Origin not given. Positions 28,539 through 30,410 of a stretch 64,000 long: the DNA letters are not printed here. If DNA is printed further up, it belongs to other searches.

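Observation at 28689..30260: Modular type IV pilin carrying a seven-bladed RCC1/BLIP-II-type propeller, encoded away from the pilus cluster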

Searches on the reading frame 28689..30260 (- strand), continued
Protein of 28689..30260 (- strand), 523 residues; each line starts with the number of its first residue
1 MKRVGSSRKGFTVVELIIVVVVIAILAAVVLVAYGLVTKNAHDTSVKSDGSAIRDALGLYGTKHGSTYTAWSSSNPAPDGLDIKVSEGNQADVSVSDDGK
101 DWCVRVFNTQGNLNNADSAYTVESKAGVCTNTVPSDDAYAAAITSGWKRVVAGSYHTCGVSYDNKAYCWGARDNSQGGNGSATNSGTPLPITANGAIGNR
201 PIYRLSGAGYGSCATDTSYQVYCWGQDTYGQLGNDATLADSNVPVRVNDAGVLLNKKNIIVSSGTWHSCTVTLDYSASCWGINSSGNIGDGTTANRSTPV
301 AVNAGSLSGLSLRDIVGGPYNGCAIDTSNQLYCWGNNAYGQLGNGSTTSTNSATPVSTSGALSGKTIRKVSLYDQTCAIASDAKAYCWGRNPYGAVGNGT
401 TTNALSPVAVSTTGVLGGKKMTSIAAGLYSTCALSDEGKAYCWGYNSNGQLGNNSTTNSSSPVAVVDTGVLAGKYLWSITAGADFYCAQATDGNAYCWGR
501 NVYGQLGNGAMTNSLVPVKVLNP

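Call 13: find_homologous_proteins(query=window:28689-30260:-, max_evalue=0.00001)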
Query window:28689-30260:- (523 aa): 7989 proteins with E <= 0.00001 among 8000 candidates; the best 120 are listed.
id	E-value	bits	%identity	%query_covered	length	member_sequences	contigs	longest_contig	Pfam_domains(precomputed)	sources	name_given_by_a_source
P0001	0.0e+0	1162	100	100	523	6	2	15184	PF07963.18,PF00415.25,PF13540.13,PF25384.2,PF25390.2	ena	-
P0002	8.8e-248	842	73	96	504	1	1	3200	PF00415.25,PF13540.13,PF25384.2,PF25390.2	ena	-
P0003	1.0e-244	832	47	71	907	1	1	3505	PF00415.25,PF13540.13,PF25384.2,PF25390.2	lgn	-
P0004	1.5e-241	821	41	72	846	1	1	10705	PF00415.25,PF13540.13,PF25384.2,PF25390.2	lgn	-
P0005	2.4e-239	814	37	99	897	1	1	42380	PF21784.4,PF00415.25,PF23919.2,PF13540.13,PF25384.2,PF25390.2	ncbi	-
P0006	9.1e-234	796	44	71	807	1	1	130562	PF00415.25,PF13540.13,PF25384.2,PF25390.2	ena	-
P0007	1.6e-232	791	43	73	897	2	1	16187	PF00415.25,PF13540.13,PF25384.2,PF25390.2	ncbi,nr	ncbi:MAG TPA: RCC1 repeat-containing protein [Candidatus Bathyarchaeia archaeon]|nr:RCC1 repeat-cont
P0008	3.4e-232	790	41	84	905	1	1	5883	PF07963.18,PF00415.25,PF13540.13,PF25384.2,PF25390.2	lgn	-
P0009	8.7e-228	776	40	99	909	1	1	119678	PF07963.18,PF00415.25,PF13540.13,PF25384.2,PF25390.2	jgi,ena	-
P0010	1.9e-219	748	40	99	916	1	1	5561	PF07963.18,PF00415.25,PF13540.13,PF25384.2,PF25390.2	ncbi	-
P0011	2.9e-214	731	44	72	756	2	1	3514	PF00415.25,PF13540.13,PF25384.2,PF25390.2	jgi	-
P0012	7.9e-213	726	45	71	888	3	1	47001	PF00415.25,PF13540.13,PF25384.2,PF25390.2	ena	-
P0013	2.3e-212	725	45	71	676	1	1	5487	PF00415.25,PF13540.13,PF25384.2,PF25390.2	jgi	jgi:alpha-tubulin suppressor-like RCC1 family protein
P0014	6.7e-212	723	40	70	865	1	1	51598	PF00415.25,PF13540.13,PF25384.2,PF16492.11,PF25390.2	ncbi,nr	ncbi:MAG: RCC1 repeat-containing protein [Proteobacteria bacterium]|nr:RCC1 repeat-containing protei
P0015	7.8e-211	720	39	98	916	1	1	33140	PF01248.32,PF07963.18,PF00415.25,PF13540.13,PF25384.2,PF25390.2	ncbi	-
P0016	2.6e-210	718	42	84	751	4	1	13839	PF00415.25,PF13540.13,PF25384.2,PF25390.2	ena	-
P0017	1.6e-205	702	35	98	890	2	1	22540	PF07963.18,PF00415.25,PF13540.13,PF25384.2,PF25390.2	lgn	-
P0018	9.6e-205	700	35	66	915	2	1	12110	PF00415.25,PF13540.13,PF25390.2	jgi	jgi:alpha-tubulin suppressor-like RCC1 family protein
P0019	4.0e-200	685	39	69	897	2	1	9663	PF00415.25,PF13540.13,PF25384.2,PF25390.2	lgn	-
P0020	9.1e-197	673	41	73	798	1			PF00415.25,PF13540.13,PF25384.2,PF25390.2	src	-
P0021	9.1e-196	670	40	85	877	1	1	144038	PF00608.23,PF00415.25,PF20082.5,PF13540.13,PF25384.2,PF25390.2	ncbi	-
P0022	1.6e-193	663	37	68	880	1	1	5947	PF00415.25,PF13540.13,PF25384.2,PF25390.2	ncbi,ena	-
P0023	7.8e-185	634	39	99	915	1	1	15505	PF00415.25,PF13540.13,PF25384.2,PF25390.2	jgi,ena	jgi:alpha-tubulin suppressor-like RCC1 family protein/Tfp pilus assembly protein PilE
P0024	3.2e-184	632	44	71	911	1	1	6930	PF00415.25,PF13540.13,PF25384.2,PF00041.28,PF25390.2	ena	-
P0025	4.9e-183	628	36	71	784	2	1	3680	PF00415.25,PF13540.13,PF25384.2,PF25390.2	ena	-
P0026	2.3e-182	626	34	98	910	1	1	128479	PF07963.18,PF00415.25,PF13540.13,PF25384.2,PF25390.2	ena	-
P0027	2.9e-181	622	40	70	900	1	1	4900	PF00415.25,PF13540.13,PF25384.2,PF25390.2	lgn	-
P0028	2.2e-177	609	39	71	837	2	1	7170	PF00415.25,PF13540.13,PF25384.2,PF25390.2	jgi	-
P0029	1.5e-175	603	47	71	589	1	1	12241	PF00415.25,PF13540.13,PF25384.2,PF25390.2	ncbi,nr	ncbi:MAG: RCC1 repeat-containing protein, partial [Actinobacteria bacterium]|nr:RCC1 repeat-containi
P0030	5.1e-175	602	55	99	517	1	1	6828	PF00415.25,PF13540.13,PF25384.2,PF25390.2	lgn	-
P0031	6.9e-175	601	43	72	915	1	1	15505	PF00415.25,PF13540.13,PF25384.2,PF25390.2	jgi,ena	jgi:alpha-tubulin suppressor-like RCC1 family protein/Tfp pilus assembly major pilin PilA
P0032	7.6e-174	598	37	85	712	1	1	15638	PF00415.25,PF13540.13,PF25384.2,PF25390.2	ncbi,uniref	ncbi:hypothetical protein AB0F81_45120 [Actinoplanes sp. NPDC024001]|uniref:RCC1-like domain-contain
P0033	1.0e-173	597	35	71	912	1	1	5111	PF00415.25,PF13540.13,PF25390.2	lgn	-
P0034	3.5e-173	596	54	99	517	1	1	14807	PF00415.25,PF13540.13,PF25384.2,PF25390.2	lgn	-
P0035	6.3e-173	595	34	71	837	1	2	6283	PF00415.25,PF13540.13,PF25384.2,PF25390.2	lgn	-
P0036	1.0e-172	594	41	70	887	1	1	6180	PF00415.25,PF13540.13,PF25384.2,PF25390.2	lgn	-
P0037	8.6e-172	591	37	66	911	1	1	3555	PF00415.25,PF13540.13,PF25390.2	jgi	jgi:alpha-tubulin suppressor-like RCC1 family protein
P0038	2.8e-171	589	45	71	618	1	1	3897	PF00415.25,PF13540.13,PF25384.2,PF25390.2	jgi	jgi:alpha-tubulin suppressor-like RCC1 family protein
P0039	6.9e-171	588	35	85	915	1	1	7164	PF00415.25,PF13540.13,PF25384.2,PF25390.2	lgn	-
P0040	8.7e-170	584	40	98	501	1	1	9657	PF07963.18,PF00415.25,PF13540.13,PF25384.2,PF25390.2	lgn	-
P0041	1.6e-169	584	38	66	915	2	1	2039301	PF00415.25,PF13540.13,PF25390.2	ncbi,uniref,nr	ncbi:hypothetical protein SHI21_07670 [Bacteriovorax sp. PP10]|uniref:RCC1-like domain-containing pr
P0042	1.9e-169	583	38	72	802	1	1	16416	PF00415.25,PF13540.13,PF25384.2,PF25390.2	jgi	jgi:alpha-tubulin suppressor-like RCC1 family protein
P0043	6.4e-169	582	53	99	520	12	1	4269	PF07963.18,PF00415.25,PF13540.13,PF25384.2,PF25390.2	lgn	-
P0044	5.7e-168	578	39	67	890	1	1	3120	PF00415.25,PF13540.13,PF25390.2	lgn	-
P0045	6.7e-168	578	47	62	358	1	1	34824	PF00415.25,PF13540.13,PF25384.2,PF25390.2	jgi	jgi:alpha-tubulin suppressor-like RCC1 family protein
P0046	8.5e-168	578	34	78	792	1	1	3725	PF00415.25,PF13540.13,PF25384.2,PF25390.2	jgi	jgi:alpha-tubulin suppressor-like RCC1 family protein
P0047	4.0e-167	576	40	98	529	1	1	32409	PF13938.12,PF07963.18,PF00415.25,PF13540.13,PF25384.2,PF27186.1,PF25390.2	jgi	-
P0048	9.2e-167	574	39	71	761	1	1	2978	PF00415.25,PF13540.13,PF25384.2,PF25390.2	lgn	-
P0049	9.0e-166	571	35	86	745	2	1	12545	PF00415.25,PF13540.13,PF25384.2,PF25390.2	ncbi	-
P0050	1.2e-165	571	44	76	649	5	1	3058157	PF00415.25,PF13540.13,PF25384.2,PF25390.2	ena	-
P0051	3.8e-165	569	37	72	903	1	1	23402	PF00415.25,PF13540.13,PF25384.2,PF25390.2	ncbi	-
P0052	5.1e-164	565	38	71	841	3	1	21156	PF00415.25,PF13540.13,PF25384.2,PF25390.2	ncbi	-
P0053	8.3e-164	565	35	71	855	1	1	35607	PF00415.25,PF13540.13,PF25384.2,PF25390.2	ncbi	-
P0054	1.9e-163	564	38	71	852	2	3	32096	PF00415.25,PF13540.13,PF25384.2,PF25390.2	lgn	-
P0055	5.6e-163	562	34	100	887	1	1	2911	PF16180.11,PF00415.25,PF23919.2,PF13540.13,PF25384.2,PF25390.2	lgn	-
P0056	6.5e-163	562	37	71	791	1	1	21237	PF00415.25,PF13540.13,PF25384.2,PF25390.2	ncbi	-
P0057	4.0e-162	559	43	99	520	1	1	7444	PF07963.18,PF00415.25,PF13540.13,PF25384.2,PF25390.2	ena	-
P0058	9.2e-162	558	-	-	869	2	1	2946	PF00415.25,PF25354.2,PF13540.13,PF02368.25,PF25384.2,PF25390.2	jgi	jgi:alpha-tubulin suppressor-like RCC1 family protein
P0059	2.3e-161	557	42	72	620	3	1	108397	PF00415.25,PF13540.13,PF25384.2,PF25390.2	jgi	-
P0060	2.8e-161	556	37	99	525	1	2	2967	PF07963.18,PF00415.25,PF13540.13,PF25384.2,PF25390.2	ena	-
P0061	1.7e-160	554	41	73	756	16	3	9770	PF00415.25,PF13540.13,PF25384.2,PF25390.2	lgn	-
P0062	3.4e-160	553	36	72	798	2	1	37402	PF00415.25,PF13540.13,PF25384.2,PF25390.2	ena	-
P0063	1.0e-158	548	36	96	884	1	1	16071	PF07963.18,PF00415.25,PF13540.13,PF25384.2,PF25390.2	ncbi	-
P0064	1.9e-158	547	39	71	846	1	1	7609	PF00415.25,PF13540.13,PF25384.2,PF25390.2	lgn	-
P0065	3.2e-158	546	42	98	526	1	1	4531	PF00415.25,PF13540.13,PF25384.2,PF25390.2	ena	-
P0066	9.0e-158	545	36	71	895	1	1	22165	PF00415.25,PF13540.13,PF25384.2,PF25390.2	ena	-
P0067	4.0e-157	543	33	100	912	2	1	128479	PF07963.18,PF00415.25,PF13540.13,PF25384.2,PF25390.2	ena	-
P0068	3.3e-156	540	43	70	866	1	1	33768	PF00415.25,PF13540.13,PF25384.2,PF25390.2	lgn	-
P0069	6.3e-155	535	48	59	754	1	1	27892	PF00415.25,PF13540.13,PF25384.2,PF25390.2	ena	-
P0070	6.0e-154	532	41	65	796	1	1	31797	PF00415.25,PF13540.13,PF25384.2,PF25390.2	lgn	-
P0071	4.5e-153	529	35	98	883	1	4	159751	PF07963.18,PF00415.25,PF13540.13,PF25384.2,PF25390.2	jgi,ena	-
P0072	6.9e-152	525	32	79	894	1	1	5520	PF00415.25,PF13540.13,PF25384.2,PF25390.2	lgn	-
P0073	9.3e-152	525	47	71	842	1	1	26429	PF00415.25,PF13540.13,PF25384.2,PF25390.2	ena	-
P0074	1.4e-151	524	36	72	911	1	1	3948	PF00415.25,PF13540.13,PF25384.2,PF25390.2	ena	-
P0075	1.5e-151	524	38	71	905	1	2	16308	PF07963.18,PF00415.25,PF13540.13,PF25384.2,PF25390.2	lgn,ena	-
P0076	9.4e-151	522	38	100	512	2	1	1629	PF07963.18,PF00415.25,PF13540.13,PF25384.2,PF25390.2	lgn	-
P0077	1.3e-149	518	40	71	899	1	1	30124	PF00415.25,PF13540.13,PF25384.2,PF25390.2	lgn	-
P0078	2.4e-149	517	34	72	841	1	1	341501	PF00415.25,PF13540.13,PF25384.2,PF25390.2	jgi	jgi:alpha-tubulin suppressor-like RCC1 family protein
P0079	2.4e-149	517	42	100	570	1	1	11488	PF07963.18,PF00415.25,PF13540.13,PF25384.2,PF25390.2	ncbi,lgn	ncbi:MAG: prepilin-type N-terminal cleavage/methylation domain-containing protein [Candidatus Micros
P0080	2.7e-149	517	39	74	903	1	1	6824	PF00415.25,PF13540.13,PF25384.2,PF25390.2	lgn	-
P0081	2.5e-148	514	43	54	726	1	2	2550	PF00415.25,PF13540.13,PF25384.2,PF25390.2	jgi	jgi:alpha-tubulin suppressor-like RCC1 family protein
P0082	3.4e-148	513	43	71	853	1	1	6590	PF00415.25,PF13540.13,PF25384.2,PF25390.2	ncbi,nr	ncbi:MAG: hypothetical protein IT193_02475, partial [Propionibacteriaceae bacterium]|nr:hypothetical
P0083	6.0e-148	512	39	75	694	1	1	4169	PF00415.25,PF13540.13,PF25384.2,PF25390.2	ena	-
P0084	1.2e-147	511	38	69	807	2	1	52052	PF00415.25,PF13540.13,PF25384.2,PF25390.2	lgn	-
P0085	1.6e-147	511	37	71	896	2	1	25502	PF00415.25,PF13540.13,PF25384.2,PF25390.2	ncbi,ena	-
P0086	8.9e-147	509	34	99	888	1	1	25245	PF07963.18,PF00415.25,PF13540.13,PF25384.2,PF25390.2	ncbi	-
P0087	4.2e-146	506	43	100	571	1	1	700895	PF07963.18,PF00415.25,PF13540.13,PF25384.2,PF25390.2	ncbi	ncbi:MAG: prepilin-type N-terminal cleavage/methylation domain-containing protein [Candidatus Micros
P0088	4.0e-145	503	41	71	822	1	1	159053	PF00415.25,PF13540.13,PF25384.2,PF00041.28,PF25390.2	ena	-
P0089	1.2e-144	502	41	98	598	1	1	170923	PF07963.18,PF00415.25,PF13540.13,PF25384.2,PF25390.2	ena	-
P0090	2.7e-144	500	33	70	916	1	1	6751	PF00415.25,PF13540.13,PF02368.25,PF25384.2,PF25390.2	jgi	jgi:alpha-tubulin suppressor-like RCC1 family protein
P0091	4.2e-144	500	40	98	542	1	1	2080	PF00415.25,PF13540.13,PF25384.2,PF25390.2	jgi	jgi:prepilin-type N-terminal cleavage/methylation domain-containing protein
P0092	4.2e-144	500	41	76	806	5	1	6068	PF00415.25,PF13540.13,PF25384.2,PF00041.28,PF25390.2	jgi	jgi:alpha-tubulin suppressor-like RCC1 family protein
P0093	1.4e-143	498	48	59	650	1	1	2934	PF00415.25,PF13540.13,PF14200.13,PF25384.2,PF00652.29,PF00041.28,PF25390.2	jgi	jgi:alpha-tubulin suppressor-like RCC1 family protein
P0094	3.2e-143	497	38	70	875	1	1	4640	PF00415.25,PF13540.13,PF25384.2,PF25390.2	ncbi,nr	ncbi:MAG: hypothetical protein H7321_04970 [Bacteroidia bacterium]|nr:hypothetical protein [Bacteroi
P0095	4.1e-143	496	34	71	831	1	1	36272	PF00415.25,PF13540.13,PF25384.2,PF25390.2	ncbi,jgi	-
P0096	4.4e-143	496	45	71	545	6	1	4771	PF00415.25,PF13540.13,PF25384.2,PF25390.2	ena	-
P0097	5.5e-143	496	36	71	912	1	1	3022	PF00415.25,PF13540.13,PF25384.2,PF25390.2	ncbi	-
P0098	8.9e-143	495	32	71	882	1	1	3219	PF00415.25,PF13540.13,PF25384.2,PF25390.2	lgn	-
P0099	2.1e-142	494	37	75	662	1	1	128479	PF00415.25,PF13540.13,PF25384.2,PF25390.2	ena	-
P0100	2.5e-142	494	47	70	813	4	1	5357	PF00415.25,PF13540.13,PF25384.2,PF25390.2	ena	-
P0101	5.0e-142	493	38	71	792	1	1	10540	PF00415.25,PF13540.13,PF25384.2,PF25390.2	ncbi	-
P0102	5.7e-142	493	32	71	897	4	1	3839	PF00415.25,PF13540.13,PF25384.2,PF25390.2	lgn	-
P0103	1.1e-141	492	36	73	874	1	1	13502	PF00415.25,PF13540.13,PF25384.2,PF25390.2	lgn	-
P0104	1.9e-141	491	43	71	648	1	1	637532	PF00415.25,PF13540.13,PF25384.2,PF25390.2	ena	-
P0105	2.7e-141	490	41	100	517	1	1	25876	PF07963.18,PF00415.25,PF13540.13,PF25384.2,PF25390.2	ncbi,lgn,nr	ncbi:MAG: prepilin-type N-terminal cleavage/methylation domain-containing protein [Actinomycetota ba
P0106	3.7e-141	490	33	71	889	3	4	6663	PF00415.25,PF13540.13,PF25384.2,PF25390.2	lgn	-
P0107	4.6e-141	490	43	99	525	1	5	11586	PF07963.18,PF00415.25,PF13540.13,PF25384.2,PF25390.2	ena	-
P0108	9.1e-141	489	41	100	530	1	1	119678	PF01248.32,PF07963.18,PF00415.25,PF13540.13,PF25384.2,PF25390.2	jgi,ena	-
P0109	1.1e-140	488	40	71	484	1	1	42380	PF00415.25,PF13540.13,PF25384.2,PF25390.2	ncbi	-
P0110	5.0e-140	486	36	72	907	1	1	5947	PF02369.23,PF00415.25,PF13540.13,PF02368.25,PF25384.2,PF25390.2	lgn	-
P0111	5.2e-140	486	40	59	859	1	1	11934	PF00415.25,PF13540.13,PF25384.2,PF25390.2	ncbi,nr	ncbi:MAG TPA: hypothetical protein VHE78_09955 [Gemmatimonadaceae bacterium]|nr:hypothetical protein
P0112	8.0e-140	486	35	85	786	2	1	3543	PF00415.25,PF13540.13,PF25384.2,PF25390.2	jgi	jgi:alpha-tubulin suppressor-like RCC1 family protein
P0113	1.2e-139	485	36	72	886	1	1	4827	PF00415.25,PF13540.13,PF25384.2,PF25390.2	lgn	-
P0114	2.0e-139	484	41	99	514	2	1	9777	PF00415.25,PF13540.13,PF25384.2,PF25390.2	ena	-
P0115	2.7e-139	484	42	98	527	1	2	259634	PF00415.25,PF13540.13,PF25384.2,PF25390.2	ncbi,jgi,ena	ncbi:MAG: prepilin-type N-terminal cleavage/methylation domain-containing protein [Candidatus Saccha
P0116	3.1e-139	484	43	70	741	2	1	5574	PF00415.25,PF13540.13,PF25384.2,PF25390.2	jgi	-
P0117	6.4e-139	483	42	71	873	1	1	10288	PF00415.25,PF13540.13,PF25384.2,PF00041.28,PF25390.2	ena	-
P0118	1.2e-138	482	47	71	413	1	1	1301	PF00415.25,PF13540.13,PF25384.2,PF25390.2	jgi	jgi:alpha-tubulin suppressor-like RCC1 family protein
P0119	1.8e-138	481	32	96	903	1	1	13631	PF07963.18,PF00415.25,PF13540.13,PF25384.2,PF25390.2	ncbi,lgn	-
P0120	1.9e-138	481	42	67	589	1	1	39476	PF00415.25,PF13540.13,PF25384.2,PF00041.28,PF25390.2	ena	-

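Call 21: find_related_loci(query=A1, collection=genome_contigs, flank=10000)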
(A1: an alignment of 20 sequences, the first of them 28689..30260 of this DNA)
Query A1 (523 aa) in genome_contigs; peptide patterns used: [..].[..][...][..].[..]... (x = any residue, [..] = any of these).
600 stretches matched a pattern (row limit reached: there are more); 103 encode a relative of the query (tblastn E <= 1e-3); the best 80 are kept; 80 distinct loci.
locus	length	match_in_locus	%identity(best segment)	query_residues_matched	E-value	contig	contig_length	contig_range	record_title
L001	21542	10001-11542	43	1-522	3e-115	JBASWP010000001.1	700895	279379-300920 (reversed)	MAG: Candidatus Microsaccharimonas sp. isolate MFD03231_ilm_asm_bin55 k127_36287, whole genome shotgun sequence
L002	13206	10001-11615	36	1-523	3e-63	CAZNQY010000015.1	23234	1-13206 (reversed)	MAG TPA_asm: uncultured Candidatus Saccharimonas sp. isolate binchicken_co269_234 genome assembly, contig: NODE_1957_len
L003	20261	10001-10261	39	6-92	1e-10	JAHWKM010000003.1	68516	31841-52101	MAG: Candidatus Parcubacteria bacterium isolate 0813_bin17 NODE_3_length_68516_cov_6.838278, whole genome shotgun sequen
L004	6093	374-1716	49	6-66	2e-10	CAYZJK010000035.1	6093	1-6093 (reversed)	MAG TPA_asm: uncultured Candidatus Saccharibacteria bacterium isolate SRP274231_co1_35 genome assembly, contig: NODE_145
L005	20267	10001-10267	33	1-83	6e-9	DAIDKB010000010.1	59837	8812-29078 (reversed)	MAG TPA_asm: bacterium isolate clean398 k141_1070002, whole genome shotgun sequence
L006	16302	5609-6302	39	5-65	6e-9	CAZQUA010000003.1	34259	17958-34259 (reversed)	MAG TPA_asm: uncultured Isosphaeraceae bacterium isolate binchicken_co176_110 genome assembly, contig: NODE_504_length_3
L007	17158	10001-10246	37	6-82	1e-8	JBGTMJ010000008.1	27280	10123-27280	MAG: Candidatus Saccharimonadales bacterium isolate JTS-RE36 k141_4207145, whole genome shotgun sequence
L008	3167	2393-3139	42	1-65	1e-8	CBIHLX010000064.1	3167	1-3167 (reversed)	MAG TPA_asm: uncultured bacterium isolate SRR17255031_binner123_Refined_24 genome assembly, contig: ERZ27337142.6824, wh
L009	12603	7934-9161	43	8-76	3e-8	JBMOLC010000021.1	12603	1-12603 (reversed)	MAG: Patescibacteria group bacterium isolate Betzabe_MAG014 MAG014_21, whole genome shotgun sequence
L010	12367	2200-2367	50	10-65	3e-8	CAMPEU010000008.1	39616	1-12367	MAG: uncultured Candidatus Saccharibacteria bacterium isolate ERR4918all_bin.1_MetaWRAP_v1.1_MAG genome assembly, contig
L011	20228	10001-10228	41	4-82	1e-7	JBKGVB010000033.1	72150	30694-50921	MAG: Candidatus Saccharimonadales bacterium isolate SHSU_advanced.final.171 k67_15858316, whole genome shotgun sequence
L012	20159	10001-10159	42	1-53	2e-7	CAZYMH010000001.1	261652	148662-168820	MAG TPA_asm: uncultured Candidatus Saccharibacteria bacterium isolate SRP300315_co1_59 genome assembly, contig: NODE_9_l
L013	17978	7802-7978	47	1-57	5e-7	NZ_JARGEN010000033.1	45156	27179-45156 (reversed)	Curvibacter soli strain H39-3-26 platanus_K_17_124_33, whole genome shotgun sequence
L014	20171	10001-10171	42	8-64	7e-7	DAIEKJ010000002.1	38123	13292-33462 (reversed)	MAG TPA_asm: Candidatus Wolfebacteria bacterium isolate clean1070 NODE_2_length_38123_cov_3.117700, whole genome shotgun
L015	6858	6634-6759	50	8-49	8e-7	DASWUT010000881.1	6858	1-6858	MAG TPA_asm: Gemmatirosa sp. isolate SMAG_U3610 k141_475006, whole genome shotgun sequence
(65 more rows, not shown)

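Call 23: find_encoding_contigs(protein=P0001, flank=10000, max_places=4)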
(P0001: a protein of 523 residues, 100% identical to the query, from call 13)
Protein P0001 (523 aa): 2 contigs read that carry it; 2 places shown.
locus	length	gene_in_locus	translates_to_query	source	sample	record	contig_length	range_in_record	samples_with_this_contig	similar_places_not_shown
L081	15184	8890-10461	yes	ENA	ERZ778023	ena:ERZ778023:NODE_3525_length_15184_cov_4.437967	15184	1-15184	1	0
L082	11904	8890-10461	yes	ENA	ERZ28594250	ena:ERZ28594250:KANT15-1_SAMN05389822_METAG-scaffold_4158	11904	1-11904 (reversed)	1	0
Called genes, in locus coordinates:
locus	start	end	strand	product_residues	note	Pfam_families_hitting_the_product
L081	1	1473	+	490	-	?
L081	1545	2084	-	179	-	-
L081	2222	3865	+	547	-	PF00005:ABC_tran, PF02463:SMC_N (faint), PF13555:AAA_29 (faint), PF12848:ABC_tran_Xtn (weak), PF00005:ABC_tran, PF13304:AAA_21 (weak)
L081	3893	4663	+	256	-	-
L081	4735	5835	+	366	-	PF12729:4HB_MCP_1 (faint)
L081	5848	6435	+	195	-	PF03167:UDG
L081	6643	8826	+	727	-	PF00753:Lactamase_B, PF12706:Lactamase_B_2, PF22505:RNase_J_b_CASP, PF07521:RMMBL, PF17770:RNase_J_C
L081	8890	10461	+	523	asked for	PF25390:WD40_RLD, PF13540:RCC1_2 (weak), PF00415:RCC1, PF25390:WD40_RLD, PF13540:RCC1_2, PF00415:RCC1, PF13540:RCC1_2, PF00415:RCC1, +4 more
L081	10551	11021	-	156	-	-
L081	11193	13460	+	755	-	PF13491:FtsK_4TM, PF17854:FtsK_alpha, PF01580:FtsK_SpoIIIE, PF12846:AAA_10 (faint), PF09397:FtsK_gamma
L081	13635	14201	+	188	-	-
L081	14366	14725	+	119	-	PF01250:Ribosomal_S6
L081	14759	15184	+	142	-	?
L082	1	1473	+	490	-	?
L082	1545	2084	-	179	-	-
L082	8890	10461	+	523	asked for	PF25390:WD40_RLD, PF13540:RCC1_2 (weak), PF00415:RCC1, PF25390:WD40_RLD, PF13540:RCC1_2, PF00415:RCC1, PF13540:RCC1_2, PF00415:RCC1, +4 more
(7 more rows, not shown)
